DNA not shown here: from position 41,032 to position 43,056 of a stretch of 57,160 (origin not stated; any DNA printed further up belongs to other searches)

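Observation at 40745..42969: Sharply bounded single-gene ~60% GC island in a ~30% GC genome, next to a tRNA, with an att-like imperfect repeat and no integrase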

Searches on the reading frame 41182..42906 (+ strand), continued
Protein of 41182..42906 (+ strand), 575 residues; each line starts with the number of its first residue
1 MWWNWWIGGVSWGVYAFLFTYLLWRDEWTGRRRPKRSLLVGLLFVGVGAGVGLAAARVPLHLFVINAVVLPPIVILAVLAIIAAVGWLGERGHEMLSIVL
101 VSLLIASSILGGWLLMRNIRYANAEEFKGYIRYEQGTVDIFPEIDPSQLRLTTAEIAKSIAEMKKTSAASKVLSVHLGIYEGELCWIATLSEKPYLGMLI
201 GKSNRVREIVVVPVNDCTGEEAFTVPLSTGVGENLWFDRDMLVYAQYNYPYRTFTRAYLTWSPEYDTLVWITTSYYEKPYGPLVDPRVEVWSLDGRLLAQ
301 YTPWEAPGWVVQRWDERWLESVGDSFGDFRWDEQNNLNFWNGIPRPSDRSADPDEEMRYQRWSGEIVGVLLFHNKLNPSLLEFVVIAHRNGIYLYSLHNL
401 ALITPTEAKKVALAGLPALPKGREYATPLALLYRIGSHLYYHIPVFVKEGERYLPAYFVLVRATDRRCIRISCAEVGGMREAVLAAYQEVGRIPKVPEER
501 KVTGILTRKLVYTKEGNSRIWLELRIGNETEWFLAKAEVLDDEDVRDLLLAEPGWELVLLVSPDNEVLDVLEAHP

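Call 37: fold_search(model_id=the predicted structure, library=pdb)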
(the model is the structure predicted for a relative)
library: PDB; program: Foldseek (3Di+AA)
matches with E <= 10: 1218; with E <= 0.001: 7
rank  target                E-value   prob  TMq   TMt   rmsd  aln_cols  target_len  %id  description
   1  6euh_A                2.7e-04  0.96  0.18  0.24  22.3       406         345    9  The GH43, Beta 1,3 Galactosidase, BT3683 with galactodeoxynojirimycin (released 2018-10-17)
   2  3qef_B                4.9e-04  0.95  0.17  0.26  21.6       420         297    8  The structure and function of an arabinan-specific alpha-1,2-arabinofuranosidase identified from screening the activit (released 2011-02-16)
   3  3qee_A                4.9e-04  0.95  0.17  0.25  21.6       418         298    9  The structure and function of an arabinan-specific alpha-1,2-arabinofuranosidase identified from screening the activit (released 2011-02-16)
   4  3qee_B                5.4e-04  0.95  0.17  0.26  21.6       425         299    9  The structure and function of an arabinan-specific alpha-1,2-arabinofuranosidase identified from screening the activit (released 2011-02-16)
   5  6eug                  6.3e-04  0.91  0.17  0.24  21.8       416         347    9  The GH43, Beta 1,3 Galactosidase, BT3683 with galactoimidazole (released 2018-10-17)
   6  3qed_B                8.5e-04  0.92  0.17  0.26  22.4       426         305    9  The structure and function of an arabinan-specific alpha-1,2-arabinofuranosidase identified from screening the activit (released 2011-02-16)
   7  3qef_A                8.5e-04  0.91  0.16  0.24  21.6       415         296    9  The structure and function of an arabinan-specific alpha-1,2-arabinofuranosidase identified from screening the activit (released 2011-02-16)
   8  5b6s_A                1.1e-03  0.84  0.17  0.24  19.8       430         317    9  Catalytic domain of Coprinopsis cinerea GH62 alpha-L-arabinofuranosidase (released 2016-09-07)
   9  8feb                  1.3e-03  0.75  0.15  0.16  22.7       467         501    9  Crystal Structure of Porphyromonas gingivalis Sialidase (PG_0352) (released 2023-10-04)
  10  7uy5_I                1.6e-03  0.97  0.09  0.10  19.6       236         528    7  Tetrahymena telomerase with CST (released 2022-07-13)
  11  5mt2                  1.6e-03  0.82  0.17  0.23  21.9       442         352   10  Glycoside hydrolase BT_0996 (released 2017-03-22)
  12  6rtd_B                1.8e-03  0.44  0.13  0.15  24.8       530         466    8  Dihydro-heme d1 dehydrogenase NirN in complex with DHE (released 2019-06-19)
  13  9g33_UH               2.3e-03  0.72  0.15  0.14  18.6       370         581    6  Stalled 90S - Utp23-Krr1-deltaC3 (released 2025-06-18)
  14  9pd4_N                2.7e-03  0.41  0.08  0.11  21.8       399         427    8  NER dual incision complex - DuIM (released 2026-02-18)
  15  5tih_A                3.0e-03  0.72  0.17  0.24  19.6       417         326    7  Structural basis for inhibition of erythrocyte invasion by antibodies to Plasmodium falciparum protein CyRPA (released 2017-03-01)
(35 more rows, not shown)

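Call 39: search_protein_families(library=phrogs, proteins=[window:41182-42906:+], max_evalue=0.1)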
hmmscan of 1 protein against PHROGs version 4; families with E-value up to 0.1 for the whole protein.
window:41182-42906:+ (575 aa): 0 families

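Call 40: search_solved_structures(query=A1, max_evalue=1)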
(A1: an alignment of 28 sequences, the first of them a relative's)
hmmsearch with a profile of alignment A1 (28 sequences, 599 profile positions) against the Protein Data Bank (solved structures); distinct sequences matched with E-value up to 1: 5.
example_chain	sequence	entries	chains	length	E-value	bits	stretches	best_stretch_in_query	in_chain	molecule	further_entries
6g6o_A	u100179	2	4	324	9.9e-06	27.7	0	305-332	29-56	Ika8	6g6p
6g6q_A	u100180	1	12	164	0.032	16.2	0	305-332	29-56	Ika4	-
6zvj_I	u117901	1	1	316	0.56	12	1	305-346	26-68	Eukaryotic translation initiation factor 3 subunit I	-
6ybt_2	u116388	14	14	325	0.58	12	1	305-346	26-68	Eukaryotic translation initiation factor 3 subunit I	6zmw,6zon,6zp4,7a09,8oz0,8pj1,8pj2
5k0y_T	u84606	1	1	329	0.59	12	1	305-346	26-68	Eukaryotic translation initiation factor 3 subunit I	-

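Call 50: search_protein_representatives(alignment_id=A1)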
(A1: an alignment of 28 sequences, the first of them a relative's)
Query: 28 sequences, 599 profile positions. Proteins with E-value up to 0.001 (for the whole library): 87; up to 1e-10: 55; up to 1e-30: 15. The best 87 are listed.
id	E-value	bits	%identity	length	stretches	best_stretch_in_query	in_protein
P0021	7.9e-248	840.5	-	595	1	1-598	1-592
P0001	1.1e-239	813.6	-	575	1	1-599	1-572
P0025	1.7e-239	813.0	-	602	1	1-598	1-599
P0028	7.4e-233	791.1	-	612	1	32-598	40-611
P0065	8.5e-227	771.1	-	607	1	1-598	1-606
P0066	1.1e-219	747.5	-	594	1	1-597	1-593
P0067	2.6e-204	696.8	-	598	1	1-598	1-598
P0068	3.2e-102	359.6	-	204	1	395-598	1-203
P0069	5.4e-62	226.8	-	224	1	1-222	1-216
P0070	2.0e-39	152.3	-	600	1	51-591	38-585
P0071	4.6e-39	151.1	-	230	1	36-237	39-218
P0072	1.2e-38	149.7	-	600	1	36-588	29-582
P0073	3.1e-38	148.3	-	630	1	42-585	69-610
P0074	1.4e-32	129.7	-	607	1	72-596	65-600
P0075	1.0e-30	123.5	-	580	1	101-579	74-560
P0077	2.4e-29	119.0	-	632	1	54-594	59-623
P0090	3.6e-21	92.0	-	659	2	128-594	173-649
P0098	1.1e-18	83.7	-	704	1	61-586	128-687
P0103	2.1e-15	72.9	-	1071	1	420-598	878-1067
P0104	2.1e-15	72.9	-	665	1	309-595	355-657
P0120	2.7e-10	56.0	-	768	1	458-597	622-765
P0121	3.0e-10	55.9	-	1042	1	458-597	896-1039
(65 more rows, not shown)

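Call 51: search_protein_families(library=pfam, proteins=[P0070, P0073, P0074, P0077, P0090, P0098, P0103, P0121, P0120, P0104], max_evalue=0.001)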
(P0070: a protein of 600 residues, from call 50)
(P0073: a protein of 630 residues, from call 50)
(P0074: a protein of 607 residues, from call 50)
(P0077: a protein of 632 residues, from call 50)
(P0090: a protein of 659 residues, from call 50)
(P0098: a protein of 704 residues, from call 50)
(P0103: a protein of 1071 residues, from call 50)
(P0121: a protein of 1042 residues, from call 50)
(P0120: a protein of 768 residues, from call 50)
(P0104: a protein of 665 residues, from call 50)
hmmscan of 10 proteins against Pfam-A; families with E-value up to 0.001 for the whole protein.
P0070 (600 aa): 0 families

P0073 (630 aa): 0 families

P0074 (607 aa): 0 families

P0077 (632 aa): 0 families

P0090 (659 aa): 0 families

P0098 (704 aa): 0 families

P0103 (1071 aa): 0 families

P0121 (1042 aa): 1 family
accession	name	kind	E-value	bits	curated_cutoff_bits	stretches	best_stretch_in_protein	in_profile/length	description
PF03699.18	UPF0182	-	3.3e-21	75.6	27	1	303-887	136-769/770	Uncharacterised protein family (UPF0182)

P0120 (768 aa): 1 family
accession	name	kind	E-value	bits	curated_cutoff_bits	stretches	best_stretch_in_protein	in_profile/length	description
PF03699.18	UPF0182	-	6.1e-16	58.1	27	1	254-613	383-769/770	Uncharacterised protein family (UPF0182)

P0104 (665 aa): 0 families

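Call 56: find_encoding_contigs(protein=P0021, flank=8000, max_places=2)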
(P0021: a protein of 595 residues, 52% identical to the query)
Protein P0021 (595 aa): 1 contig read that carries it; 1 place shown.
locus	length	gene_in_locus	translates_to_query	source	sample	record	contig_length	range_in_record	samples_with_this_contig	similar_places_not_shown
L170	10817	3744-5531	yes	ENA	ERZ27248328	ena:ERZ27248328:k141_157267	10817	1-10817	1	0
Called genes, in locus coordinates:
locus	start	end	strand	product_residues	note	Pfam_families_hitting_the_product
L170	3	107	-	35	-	?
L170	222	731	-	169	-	-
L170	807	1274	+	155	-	-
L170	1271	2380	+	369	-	PF02926:THUMP, PF01170:UPF0020, PF13847:Methyltransf_31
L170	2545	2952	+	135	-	PF01155:HypA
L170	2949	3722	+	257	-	PF01656:CbiA, PF10609:ParA, PF13614:AAA_31 (weak)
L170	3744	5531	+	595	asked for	-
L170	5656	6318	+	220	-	PF01925:TauE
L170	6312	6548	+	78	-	-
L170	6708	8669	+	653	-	PF01855:POR_N, PF02779:Transket_pyr (faint), PF02775:TPP_enzyme_C, PF12838:Fer4_7 (faint), PF00037:Fer4 (faint), PF14697:Fer4_21 (weak)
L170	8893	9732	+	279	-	-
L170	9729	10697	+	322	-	-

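Call 57: find_encoding_contigs(protein=P0002, flank=8000, max_places=2)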
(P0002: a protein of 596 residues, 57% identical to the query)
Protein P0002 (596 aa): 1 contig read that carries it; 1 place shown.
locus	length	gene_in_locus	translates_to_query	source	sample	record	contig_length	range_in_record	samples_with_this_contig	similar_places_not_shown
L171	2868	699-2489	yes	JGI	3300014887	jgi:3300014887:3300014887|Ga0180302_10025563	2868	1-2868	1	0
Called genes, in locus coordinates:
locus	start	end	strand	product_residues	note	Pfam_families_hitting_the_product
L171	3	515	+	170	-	?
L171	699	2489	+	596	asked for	-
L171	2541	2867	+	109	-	?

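Call 58: find_encoding_contigs(protein=P0020, flank=8000, max_places=2)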
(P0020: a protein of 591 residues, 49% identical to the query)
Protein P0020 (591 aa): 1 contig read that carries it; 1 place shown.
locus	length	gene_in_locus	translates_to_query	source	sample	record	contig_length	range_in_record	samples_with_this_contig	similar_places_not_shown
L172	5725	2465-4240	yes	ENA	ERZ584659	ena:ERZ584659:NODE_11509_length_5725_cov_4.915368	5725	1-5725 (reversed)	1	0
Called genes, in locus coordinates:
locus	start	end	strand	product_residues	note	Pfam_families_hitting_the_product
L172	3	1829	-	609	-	?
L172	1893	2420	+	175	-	PF00881:Nitroreductase, PF14512:TM1586_NiRdase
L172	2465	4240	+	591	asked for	-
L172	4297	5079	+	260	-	PF01966:HD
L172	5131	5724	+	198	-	?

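Call 66: fold_search(model_id=the predicted structure, library=viral)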
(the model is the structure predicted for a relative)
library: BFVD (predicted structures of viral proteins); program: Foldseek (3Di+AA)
matches with E <= 10: 1265; with E <= 0.001: 7
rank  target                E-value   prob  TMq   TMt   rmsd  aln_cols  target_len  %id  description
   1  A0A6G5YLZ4            7.8e-19  1.00  0.52  0.51  16.1       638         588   11  (no name in the UniProt tables at hand)
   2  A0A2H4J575            2.3e-04  0.60  0.13  0.16  32.0       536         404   10  Uncharacterized protein [uncultured Caudovirales phage]
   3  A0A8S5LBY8            3.0e-04  0.72  0.11  0.11  23.8       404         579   10  Uncharacterized protein [Siphoviridae sp. ctt5z12]
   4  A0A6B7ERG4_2          4.3e-04  0.20  0.09  0.06  25.5       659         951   10  (no name in the UniProt tables at hand)
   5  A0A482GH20            4.3e-04  0.18  0.08  0.06  32.9       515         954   10  (no name in the UniProt tables at hand)
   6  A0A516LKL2            4.5e-04  0.16  0.09  0.08  29.6       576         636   10  (no name in the UniProt tables at hand)
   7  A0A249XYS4            7.5e-04  0.23  0.07  0.08  31.3       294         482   10  Long tail fiber protein Gp37 (Fragment) [Escherichia phage ECO4]
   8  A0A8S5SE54            1.2e-03  0.44  0.13  0.15  22.9       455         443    9  Uncharacterized protein [Caudovirales sp. ctrNG92]
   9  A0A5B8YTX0            1.5e-03  0.30  0.09  0.10  22.8       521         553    6  LEF-3 [Chrysodeixis includens nucleopolyhedrovirus]
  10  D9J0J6                1.5e-03  0.30  0.08  0.06  34.8       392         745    8  Gp49 [Brochothrix phage A9]
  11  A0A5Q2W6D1            1.8e-03  0.99  0.10  0.05  17.4       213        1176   12  (no name in the UniProt tables at hand)
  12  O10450                2.0e-03  0.77  0.11  0.16  21.2       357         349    8  LEF-3 [Spodoptera littoralis nuclear polyhedrosis virus]
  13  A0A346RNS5            3.2e-03  0.89  0.11  0.14  18.1       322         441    6  Lef-3 [Cryptophlebia peltastica nucleopolyhedrovirus]
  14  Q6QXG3                3.2e-03  0.69  0.10  0.15  18.5       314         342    6  Lef-3 [Agrotis segetum granulosis virus]
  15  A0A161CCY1            3.4e-03  0.75  0.11  0.15  21.0       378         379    7  LEF-3 [Urbanus proteus nucleopolyhedrovirus]
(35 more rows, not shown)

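Call 69: search_dna_similar(query=window:41182-42906:+, collection=phages, mode=protein, max_evalue=1, max_rows=10)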
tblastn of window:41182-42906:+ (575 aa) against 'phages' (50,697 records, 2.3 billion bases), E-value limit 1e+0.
No match.
